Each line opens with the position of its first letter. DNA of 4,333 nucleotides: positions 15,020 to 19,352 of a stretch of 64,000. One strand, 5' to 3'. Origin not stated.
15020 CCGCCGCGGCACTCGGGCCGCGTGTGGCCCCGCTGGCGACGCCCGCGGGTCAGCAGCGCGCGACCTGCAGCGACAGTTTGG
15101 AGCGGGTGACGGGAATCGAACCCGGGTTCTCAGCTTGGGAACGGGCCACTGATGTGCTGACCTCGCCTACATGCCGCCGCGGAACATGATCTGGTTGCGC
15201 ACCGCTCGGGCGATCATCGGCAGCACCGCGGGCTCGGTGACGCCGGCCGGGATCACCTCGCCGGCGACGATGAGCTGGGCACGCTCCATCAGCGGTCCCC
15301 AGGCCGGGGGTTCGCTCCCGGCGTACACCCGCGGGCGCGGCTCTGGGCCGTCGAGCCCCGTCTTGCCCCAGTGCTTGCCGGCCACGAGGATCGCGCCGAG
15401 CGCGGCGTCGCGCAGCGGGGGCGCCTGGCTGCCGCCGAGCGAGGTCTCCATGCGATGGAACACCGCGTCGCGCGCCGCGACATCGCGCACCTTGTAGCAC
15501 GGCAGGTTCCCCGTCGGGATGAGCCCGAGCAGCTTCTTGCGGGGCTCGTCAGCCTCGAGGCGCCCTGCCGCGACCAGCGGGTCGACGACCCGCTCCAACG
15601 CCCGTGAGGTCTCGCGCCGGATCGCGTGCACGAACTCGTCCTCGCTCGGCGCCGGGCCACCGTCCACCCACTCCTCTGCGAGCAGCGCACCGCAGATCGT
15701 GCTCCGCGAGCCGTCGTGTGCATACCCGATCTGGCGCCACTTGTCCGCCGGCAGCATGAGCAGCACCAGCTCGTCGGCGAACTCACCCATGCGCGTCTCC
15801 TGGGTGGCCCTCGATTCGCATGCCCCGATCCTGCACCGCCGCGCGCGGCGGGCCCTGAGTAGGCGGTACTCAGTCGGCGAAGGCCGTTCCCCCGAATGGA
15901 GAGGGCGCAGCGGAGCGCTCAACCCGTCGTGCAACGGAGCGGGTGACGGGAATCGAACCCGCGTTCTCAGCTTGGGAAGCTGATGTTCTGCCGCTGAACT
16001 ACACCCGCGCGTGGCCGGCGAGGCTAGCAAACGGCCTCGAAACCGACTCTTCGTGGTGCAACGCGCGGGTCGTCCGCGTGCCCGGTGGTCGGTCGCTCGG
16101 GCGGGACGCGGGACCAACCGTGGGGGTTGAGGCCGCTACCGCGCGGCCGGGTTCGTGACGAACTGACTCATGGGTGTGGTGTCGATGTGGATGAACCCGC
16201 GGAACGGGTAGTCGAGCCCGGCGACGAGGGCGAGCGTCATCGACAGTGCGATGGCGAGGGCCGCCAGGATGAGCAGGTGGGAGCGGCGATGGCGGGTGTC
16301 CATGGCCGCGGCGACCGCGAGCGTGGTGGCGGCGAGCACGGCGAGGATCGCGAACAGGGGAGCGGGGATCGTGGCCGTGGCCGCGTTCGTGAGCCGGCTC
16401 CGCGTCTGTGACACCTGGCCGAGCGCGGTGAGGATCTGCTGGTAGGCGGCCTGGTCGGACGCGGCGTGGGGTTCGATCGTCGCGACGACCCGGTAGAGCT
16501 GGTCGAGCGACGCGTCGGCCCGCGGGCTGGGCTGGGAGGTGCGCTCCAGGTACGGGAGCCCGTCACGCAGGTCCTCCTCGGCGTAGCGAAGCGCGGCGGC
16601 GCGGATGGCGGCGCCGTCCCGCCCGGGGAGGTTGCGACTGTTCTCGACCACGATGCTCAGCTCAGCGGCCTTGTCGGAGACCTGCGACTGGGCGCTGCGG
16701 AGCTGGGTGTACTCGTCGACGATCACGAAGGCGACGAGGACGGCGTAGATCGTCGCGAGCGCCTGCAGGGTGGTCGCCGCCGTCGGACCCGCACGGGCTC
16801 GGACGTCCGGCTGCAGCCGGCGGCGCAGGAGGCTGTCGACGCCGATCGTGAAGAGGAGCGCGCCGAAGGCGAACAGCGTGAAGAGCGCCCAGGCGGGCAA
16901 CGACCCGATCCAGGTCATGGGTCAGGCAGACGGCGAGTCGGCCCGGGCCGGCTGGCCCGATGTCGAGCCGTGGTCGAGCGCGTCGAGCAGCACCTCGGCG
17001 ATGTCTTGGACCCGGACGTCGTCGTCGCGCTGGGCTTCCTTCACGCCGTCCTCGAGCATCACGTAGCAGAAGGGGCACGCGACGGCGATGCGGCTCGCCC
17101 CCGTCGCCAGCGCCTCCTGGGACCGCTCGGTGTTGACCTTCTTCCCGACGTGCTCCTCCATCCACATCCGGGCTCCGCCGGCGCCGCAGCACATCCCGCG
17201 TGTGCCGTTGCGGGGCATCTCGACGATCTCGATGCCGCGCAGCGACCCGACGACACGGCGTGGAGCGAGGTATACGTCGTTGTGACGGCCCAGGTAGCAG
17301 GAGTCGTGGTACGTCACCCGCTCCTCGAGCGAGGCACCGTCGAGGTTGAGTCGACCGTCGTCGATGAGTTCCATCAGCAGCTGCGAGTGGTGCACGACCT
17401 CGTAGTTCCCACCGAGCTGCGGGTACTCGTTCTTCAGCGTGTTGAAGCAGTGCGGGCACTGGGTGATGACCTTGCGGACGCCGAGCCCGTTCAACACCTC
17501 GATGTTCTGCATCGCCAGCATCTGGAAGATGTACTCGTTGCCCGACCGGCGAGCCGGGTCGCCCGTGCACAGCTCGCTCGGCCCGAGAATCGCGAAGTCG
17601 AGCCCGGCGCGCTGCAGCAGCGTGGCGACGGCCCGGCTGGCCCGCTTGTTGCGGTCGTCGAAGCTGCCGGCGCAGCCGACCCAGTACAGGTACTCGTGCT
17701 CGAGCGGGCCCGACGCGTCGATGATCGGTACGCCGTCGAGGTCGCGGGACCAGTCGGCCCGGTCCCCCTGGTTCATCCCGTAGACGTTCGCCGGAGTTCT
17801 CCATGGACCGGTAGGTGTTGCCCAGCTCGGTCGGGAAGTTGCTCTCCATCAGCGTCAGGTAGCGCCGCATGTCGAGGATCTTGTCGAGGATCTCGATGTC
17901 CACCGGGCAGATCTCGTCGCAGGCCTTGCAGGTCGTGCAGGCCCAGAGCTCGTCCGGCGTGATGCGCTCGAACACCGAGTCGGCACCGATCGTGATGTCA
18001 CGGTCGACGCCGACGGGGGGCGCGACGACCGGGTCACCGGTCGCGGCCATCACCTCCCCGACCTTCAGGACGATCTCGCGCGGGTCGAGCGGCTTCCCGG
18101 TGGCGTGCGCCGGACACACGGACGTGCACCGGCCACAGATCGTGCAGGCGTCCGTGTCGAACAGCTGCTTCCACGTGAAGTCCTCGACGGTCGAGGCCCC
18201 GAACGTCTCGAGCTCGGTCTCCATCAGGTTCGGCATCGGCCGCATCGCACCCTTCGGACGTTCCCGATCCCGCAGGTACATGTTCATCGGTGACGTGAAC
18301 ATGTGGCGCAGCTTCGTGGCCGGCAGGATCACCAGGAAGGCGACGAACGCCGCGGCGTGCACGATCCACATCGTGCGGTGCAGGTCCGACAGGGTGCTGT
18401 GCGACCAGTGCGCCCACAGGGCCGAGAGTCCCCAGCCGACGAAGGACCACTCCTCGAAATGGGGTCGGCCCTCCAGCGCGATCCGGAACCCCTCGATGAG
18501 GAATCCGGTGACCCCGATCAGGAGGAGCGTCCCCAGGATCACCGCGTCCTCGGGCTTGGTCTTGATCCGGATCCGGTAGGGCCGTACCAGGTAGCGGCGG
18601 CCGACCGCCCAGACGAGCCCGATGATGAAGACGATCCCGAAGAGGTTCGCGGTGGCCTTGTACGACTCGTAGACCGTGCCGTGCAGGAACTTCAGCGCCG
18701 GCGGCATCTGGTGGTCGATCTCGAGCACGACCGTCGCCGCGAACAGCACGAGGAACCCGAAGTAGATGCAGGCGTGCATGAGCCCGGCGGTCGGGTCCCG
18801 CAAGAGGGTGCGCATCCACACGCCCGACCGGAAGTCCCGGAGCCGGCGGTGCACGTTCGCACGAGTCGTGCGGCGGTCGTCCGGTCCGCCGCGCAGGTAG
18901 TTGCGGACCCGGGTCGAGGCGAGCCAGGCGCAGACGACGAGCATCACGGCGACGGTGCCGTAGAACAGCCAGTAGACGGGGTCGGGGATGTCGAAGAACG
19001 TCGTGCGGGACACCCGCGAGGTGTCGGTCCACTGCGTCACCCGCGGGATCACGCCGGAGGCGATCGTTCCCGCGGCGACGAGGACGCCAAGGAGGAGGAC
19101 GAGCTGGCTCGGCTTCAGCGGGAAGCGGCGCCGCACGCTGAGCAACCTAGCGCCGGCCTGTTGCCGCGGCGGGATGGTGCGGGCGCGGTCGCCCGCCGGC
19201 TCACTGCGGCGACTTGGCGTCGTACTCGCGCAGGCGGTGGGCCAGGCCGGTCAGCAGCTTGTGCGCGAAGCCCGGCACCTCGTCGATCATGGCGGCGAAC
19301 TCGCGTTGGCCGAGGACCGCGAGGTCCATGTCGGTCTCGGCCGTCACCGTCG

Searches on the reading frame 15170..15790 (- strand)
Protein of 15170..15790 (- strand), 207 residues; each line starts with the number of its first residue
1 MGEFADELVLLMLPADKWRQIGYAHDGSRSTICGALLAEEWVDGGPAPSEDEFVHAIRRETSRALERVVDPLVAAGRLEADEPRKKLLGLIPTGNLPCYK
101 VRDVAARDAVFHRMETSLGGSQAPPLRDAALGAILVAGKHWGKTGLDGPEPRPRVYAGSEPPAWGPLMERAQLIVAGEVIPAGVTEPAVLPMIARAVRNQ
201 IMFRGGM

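Call 62: search_protein_families(library=pfam, proteins=[window:15170-15790:-])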
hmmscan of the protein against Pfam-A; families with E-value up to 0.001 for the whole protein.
window:15170-15790:- (207 aa): 1 family
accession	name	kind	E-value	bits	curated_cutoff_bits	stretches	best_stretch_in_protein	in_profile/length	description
PF05719.16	GPP34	-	2.3e-07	31.5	29.1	1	55-143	82-165/201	Golgi phosphoprotein 3 (GPP34)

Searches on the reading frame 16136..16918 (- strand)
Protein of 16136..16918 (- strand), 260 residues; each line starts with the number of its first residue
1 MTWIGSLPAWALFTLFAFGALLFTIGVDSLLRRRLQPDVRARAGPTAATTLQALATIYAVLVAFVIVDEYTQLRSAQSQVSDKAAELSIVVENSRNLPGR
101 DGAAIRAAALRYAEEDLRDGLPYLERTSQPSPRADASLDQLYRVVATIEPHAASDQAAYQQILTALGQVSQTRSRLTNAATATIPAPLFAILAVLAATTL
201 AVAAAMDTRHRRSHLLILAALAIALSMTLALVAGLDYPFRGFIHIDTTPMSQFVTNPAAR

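Call 9: find_encoding_contigs(protein=window:16136-16918:-, flank=10000, max_places=10)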
Protein window:16136-16918:- (260 aa): 1 contig read that carries it; 1 place shown.
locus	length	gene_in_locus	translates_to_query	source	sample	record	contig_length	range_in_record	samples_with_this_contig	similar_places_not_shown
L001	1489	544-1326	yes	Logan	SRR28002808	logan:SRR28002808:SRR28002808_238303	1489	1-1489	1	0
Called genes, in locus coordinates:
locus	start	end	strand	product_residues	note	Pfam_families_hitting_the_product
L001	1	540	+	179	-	?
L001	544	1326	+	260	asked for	PF14023:Bestrophin-like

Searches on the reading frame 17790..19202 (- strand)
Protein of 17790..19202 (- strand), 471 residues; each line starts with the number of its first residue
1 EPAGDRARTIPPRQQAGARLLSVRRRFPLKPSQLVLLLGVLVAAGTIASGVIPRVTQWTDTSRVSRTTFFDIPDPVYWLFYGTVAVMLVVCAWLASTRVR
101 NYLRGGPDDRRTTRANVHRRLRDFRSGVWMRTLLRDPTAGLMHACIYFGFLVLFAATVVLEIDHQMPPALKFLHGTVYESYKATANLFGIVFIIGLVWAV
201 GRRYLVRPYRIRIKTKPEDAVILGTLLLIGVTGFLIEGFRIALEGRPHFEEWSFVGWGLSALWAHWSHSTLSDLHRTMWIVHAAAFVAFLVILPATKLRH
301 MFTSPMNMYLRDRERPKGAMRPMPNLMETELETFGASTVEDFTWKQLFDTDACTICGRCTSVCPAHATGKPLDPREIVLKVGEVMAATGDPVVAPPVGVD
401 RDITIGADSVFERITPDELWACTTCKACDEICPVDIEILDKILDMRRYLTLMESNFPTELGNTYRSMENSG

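Call 34: search_protein_families(library=pfam, proteins=[window:17790-19202:-])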
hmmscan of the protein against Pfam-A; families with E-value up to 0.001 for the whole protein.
window:17790-19202:- (471 aa): 14 families
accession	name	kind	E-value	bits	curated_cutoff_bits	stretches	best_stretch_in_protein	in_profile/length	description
PF13187.11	Fer4_9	-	2.1e-09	37.7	27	1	352-435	1-50/52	4Fe-4S dicluster domain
PF13183.11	Fer4_8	-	4.6e-09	37.1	27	1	351-436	3-68/68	4Fe-4S dicluster domain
PF13237.11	Fer4_10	-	3.3e-08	33.8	25.5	1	348-433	4-53/53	4Fe-4S dicluster domain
PF02665.19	Nitrate_red_gam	-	4.2e-08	33.5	22.9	1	151-311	56-209/217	Nitrate reductase gamma subunit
PF12838.12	Fer4_7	-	2.4e-07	31.6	27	0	347-367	32-52/52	4Fe-4S dicluster domain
PF13534.11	Fer4_17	-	4.9e-07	30.6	22.2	0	309-366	15-59/61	4Fe-4S dicluster domain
PF12797.12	Fer4_2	-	6.1e-07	29.4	24.5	1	344-365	1-22/22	4Fe-4S binding domain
PF00037.32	Fer4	-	5.8e-06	26.3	21.1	1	348-367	3-22/24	4Fe-4S binding domain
PF14697.11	Fer4_21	-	1.3e-05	25.7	35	0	349-365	37-53/59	4Fe-4S dicluster domain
PF12837.12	Fer4_6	-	0.00029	21.1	25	1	348-367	4-23/24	4Fe-4S binding domain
PF13484.11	Fer4_16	-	0.0004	21.5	30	0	353-434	2-65/66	4Fe-4S double cluster binding domain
PF17179.9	Fer4_22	-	0.00064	21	27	0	343-366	71-94/95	4Fe-4S dicluster domain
PF25160.1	LdpA_Fe-S-bd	-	0.00083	19.5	27.6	0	350-366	25-41/49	LdpA Fe-S cluster-binding domain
PF13746.11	Fer4_18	-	0.00092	19.8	27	0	418-440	57-79/114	4Fe-4S dicluster domain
